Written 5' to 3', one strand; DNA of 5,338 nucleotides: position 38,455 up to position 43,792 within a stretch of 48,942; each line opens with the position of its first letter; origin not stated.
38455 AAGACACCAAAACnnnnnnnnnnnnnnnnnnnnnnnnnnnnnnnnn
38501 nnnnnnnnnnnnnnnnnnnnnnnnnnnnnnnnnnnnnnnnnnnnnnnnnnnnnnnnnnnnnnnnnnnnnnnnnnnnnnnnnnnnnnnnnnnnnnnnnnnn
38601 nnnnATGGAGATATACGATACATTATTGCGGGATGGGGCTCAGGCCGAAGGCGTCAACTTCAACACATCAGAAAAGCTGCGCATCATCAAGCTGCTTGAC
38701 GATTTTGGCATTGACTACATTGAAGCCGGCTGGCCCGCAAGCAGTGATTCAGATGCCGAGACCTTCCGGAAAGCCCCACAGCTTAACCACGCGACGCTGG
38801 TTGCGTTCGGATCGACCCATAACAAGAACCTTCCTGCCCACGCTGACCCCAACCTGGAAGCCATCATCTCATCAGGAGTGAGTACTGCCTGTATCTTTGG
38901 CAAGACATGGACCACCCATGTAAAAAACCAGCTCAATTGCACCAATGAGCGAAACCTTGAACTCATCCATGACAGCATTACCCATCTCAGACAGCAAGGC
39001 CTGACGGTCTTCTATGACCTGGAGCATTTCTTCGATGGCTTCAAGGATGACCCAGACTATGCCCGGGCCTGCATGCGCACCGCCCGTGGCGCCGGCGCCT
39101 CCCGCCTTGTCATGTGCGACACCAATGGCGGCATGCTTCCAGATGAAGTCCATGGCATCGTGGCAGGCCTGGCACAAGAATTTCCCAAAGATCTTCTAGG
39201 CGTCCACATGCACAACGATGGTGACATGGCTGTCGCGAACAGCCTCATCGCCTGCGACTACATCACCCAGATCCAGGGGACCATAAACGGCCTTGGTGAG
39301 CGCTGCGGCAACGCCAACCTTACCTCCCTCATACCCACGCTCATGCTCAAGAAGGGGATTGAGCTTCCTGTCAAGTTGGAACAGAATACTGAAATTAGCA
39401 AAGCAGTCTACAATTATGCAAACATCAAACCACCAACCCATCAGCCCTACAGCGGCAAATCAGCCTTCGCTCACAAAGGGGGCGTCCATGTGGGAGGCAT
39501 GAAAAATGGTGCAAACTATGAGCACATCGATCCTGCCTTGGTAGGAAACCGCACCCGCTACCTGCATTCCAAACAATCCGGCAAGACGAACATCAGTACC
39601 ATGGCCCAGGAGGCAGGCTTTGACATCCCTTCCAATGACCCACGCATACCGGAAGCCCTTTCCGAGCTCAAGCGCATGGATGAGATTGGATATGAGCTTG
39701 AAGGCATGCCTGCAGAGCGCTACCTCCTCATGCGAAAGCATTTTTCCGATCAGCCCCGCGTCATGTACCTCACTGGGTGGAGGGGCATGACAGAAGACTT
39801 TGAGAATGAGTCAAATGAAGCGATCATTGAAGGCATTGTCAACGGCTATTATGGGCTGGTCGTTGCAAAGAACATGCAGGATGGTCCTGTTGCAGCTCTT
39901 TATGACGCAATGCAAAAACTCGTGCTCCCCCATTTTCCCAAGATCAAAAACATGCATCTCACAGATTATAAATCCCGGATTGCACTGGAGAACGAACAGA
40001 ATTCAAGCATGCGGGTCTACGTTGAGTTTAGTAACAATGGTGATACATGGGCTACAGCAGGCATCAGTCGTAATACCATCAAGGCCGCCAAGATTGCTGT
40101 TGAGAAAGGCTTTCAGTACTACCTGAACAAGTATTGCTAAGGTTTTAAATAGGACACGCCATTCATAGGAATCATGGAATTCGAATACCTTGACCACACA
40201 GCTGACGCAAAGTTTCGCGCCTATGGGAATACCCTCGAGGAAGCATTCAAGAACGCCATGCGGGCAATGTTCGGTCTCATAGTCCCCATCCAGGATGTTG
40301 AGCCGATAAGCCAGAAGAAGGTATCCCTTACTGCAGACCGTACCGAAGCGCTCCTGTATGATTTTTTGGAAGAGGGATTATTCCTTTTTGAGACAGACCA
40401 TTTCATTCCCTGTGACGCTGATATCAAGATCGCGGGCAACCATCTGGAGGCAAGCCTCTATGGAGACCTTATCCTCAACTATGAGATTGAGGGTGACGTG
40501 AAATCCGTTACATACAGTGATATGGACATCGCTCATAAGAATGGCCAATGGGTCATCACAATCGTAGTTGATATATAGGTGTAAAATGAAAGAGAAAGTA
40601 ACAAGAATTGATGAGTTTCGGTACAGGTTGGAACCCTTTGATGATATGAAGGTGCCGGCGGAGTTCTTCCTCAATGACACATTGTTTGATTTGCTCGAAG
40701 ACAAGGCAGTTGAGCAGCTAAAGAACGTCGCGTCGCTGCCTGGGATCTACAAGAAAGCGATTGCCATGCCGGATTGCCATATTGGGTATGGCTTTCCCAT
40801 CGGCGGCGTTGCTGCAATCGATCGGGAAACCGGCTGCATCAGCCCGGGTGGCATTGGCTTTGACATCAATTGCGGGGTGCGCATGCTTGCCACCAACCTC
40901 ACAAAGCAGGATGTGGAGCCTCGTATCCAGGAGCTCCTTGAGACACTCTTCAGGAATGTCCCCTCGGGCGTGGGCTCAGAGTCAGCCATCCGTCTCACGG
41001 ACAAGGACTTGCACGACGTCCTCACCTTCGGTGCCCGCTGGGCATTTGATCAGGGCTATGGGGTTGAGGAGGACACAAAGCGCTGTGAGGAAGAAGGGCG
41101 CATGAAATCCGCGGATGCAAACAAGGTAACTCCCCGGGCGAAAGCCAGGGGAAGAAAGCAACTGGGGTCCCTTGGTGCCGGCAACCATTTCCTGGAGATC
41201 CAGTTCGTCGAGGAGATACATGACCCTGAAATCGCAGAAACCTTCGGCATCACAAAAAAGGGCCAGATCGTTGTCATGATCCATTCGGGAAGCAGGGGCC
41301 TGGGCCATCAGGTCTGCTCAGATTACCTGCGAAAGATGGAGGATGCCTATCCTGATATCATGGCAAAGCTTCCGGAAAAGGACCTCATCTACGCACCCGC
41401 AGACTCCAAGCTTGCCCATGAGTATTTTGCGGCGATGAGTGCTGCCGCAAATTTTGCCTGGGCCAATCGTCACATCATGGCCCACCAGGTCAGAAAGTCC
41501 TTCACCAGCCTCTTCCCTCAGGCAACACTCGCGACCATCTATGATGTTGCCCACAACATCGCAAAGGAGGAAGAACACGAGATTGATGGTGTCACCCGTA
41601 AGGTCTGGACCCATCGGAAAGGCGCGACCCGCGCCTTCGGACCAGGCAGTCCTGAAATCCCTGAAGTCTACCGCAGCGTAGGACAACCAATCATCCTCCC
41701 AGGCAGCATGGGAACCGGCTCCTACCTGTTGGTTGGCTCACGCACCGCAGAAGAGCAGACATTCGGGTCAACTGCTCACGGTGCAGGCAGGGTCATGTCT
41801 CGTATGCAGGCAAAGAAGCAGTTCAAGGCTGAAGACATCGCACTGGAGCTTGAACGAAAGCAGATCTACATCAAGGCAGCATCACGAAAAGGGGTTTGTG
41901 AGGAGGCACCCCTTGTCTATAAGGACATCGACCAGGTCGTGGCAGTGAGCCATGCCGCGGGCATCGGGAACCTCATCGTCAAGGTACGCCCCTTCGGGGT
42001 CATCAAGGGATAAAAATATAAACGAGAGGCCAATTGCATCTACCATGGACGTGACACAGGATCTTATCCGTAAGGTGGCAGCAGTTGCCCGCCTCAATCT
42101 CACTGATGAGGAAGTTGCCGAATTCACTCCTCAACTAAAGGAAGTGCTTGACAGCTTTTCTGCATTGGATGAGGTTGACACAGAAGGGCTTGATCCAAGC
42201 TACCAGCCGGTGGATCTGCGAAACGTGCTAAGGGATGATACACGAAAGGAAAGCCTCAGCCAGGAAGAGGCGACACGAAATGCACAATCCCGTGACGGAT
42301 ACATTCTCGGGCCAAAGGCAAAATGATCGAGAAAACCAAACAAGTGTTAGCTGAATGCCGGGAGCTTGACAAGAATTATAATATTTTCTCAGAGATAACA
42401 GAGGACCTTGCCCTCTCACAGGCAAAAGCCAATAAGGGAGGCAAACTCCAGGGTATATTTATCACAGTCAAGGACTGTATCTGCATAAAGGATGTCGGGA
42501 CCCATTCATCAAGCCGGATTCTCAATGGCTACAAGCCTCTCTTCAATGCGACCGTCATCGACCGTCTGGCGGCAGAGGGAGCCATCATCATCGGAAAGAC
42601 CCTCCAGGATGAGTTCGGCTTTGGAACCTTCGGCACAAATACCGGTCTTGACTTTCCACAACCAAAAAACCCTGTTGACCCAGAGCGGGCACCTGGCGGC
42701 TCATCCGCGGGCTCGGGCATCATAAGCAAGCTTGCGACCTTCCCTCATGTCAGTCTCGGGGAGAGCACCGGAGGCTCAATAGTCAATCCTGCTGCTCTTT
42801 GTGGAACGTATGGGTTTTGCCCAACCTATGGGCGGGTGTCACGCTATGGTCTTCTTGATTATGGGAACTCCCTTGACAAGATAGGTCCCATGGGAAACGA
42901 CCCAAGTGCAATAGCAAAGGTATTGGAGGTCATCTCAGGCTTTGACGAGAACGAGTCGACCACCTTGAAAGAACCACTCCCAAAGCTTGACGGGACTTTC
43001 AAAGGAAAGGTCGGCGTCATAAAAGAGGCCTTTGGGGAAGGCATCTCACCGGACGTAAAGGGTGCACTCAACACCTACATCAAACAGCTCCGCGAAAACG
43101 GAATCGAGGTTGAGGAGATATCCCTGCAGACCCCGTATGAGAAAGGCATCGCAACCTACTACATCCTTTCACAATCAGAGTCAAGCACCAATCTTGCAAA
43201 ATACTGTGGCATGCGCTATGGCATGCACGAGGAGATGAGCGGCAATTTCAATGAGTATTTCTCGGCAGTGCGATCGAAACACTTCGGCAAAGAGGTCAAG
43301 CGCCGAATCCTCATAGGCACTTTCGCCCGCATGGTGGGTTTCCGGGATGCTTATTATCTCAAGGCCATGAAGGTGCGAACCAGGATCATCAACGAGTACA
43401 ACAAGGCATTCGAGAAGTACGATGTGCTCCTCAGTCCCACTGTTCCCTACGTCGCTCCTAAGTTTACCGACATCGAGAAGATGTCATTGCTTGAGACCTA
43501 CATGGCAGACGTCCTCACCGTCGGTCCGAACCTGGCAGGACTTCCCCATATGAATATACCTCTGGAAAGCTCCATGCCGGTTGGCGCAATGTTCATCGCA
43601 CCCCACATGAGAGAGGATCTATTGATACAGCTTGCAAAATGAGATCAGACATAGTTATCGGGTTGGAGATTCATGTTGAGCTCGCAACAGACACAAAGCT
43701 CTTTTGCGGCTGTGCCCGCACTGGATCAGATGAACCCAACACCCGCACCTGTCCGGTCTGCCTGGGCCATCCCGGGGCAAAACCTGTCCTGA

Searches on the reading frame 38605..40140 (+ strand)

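Call 17: search_protein_families(library=pfam, proteins=[window:38605-40140:+], max_evalue=0.00001)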
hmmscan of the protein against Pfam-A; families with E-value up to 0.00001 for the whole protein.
window:38605-40140:+ (511 aa): 3 families
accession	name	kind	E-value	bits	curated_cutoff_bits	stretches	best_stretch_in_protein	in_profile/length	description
PF00682.25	HMGL-like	-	2.7e-45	155.2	29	1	2-268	3-260/260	HMGL-like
PF22617.1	HCS_D2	-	2e-10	41.3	27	1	284-359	3-78/82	Homocitrate synthase post-HMGL domain-like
PF08502.15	LeuA_dimer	-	2.3e-10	40.9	24.9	1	402-506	35-130/131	LeuA allosteric (dimerisation) domain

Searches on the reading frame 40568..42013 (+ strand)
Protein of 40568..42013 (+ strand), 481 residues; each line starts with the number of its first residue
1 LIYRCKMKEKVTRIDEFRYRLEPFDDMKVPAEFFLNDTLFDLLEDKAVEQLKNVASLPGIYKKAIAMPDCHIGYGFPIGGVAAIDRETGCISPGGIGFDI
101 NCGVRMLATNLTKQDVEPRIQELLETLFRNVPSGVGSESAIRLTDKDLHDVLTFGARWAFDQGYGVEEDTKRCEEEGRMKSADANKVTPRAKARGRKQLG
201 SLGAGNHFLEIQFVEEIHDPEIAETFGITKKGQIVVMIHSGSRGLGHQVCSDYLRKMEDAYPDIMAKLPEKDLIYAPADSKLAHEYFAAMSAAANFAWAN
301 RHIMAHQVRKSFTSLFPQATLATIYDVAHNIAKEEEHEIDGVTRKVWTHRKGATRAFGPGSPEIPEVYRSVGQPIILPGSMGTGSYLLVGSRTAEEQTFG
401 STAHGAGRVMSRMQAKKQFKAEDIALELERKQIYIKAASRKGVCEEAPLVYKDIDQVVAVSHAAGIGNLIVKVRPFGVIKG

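Call 17: search_protein_families(library=pfam, proteins=[window:40568-42013:+], max_evalue=0.00001)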
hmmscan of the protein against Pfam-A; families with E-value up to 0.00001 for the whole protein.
window:40568-42013:+ (481 aa): 1 family
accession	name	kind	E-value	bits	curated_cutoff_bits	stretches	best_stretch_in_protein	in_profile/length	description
PF01139.22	RtcB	-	3e-171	570.8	27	1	50-481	1-426/426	tRNA-splicing ligase RtcB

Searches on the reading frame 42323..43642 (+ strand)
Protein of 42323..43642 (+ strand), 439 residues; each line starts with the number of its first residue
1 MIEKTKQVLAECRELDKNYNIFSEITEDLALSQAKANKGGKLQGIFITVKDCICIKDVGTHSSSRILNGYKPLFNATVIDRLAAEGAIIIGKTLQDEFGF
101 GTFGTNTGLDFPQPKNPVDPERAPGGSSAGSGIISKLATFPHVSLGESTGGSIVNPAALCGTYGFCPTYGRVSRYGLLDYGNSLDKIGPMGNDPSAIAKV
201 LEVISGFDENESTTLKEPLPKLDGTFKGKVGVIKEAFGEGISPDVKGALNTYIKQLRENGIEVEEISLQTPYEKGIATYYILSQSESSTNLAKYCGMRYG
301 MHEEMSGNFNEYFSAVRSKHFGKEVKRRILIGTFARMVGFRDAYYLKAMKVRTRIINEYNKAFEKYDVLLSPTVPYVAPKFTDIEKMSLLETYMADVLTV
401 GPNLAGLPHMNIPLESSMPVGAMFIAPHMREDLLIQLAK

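Call 17: search_protein_families(library=pfam, proteins=[window:42323-43642:+], max_evalue=0.00001)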
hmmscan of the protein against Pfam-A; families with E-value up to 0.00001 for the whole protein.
window:42323-43642:+ (439 aa): 1 family
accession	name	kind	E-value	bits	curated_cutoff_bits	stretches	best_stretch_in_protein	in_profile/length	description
PF01425.27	Amidase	-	7.9e-95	318.9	27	1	5-434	3-444/445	Amidase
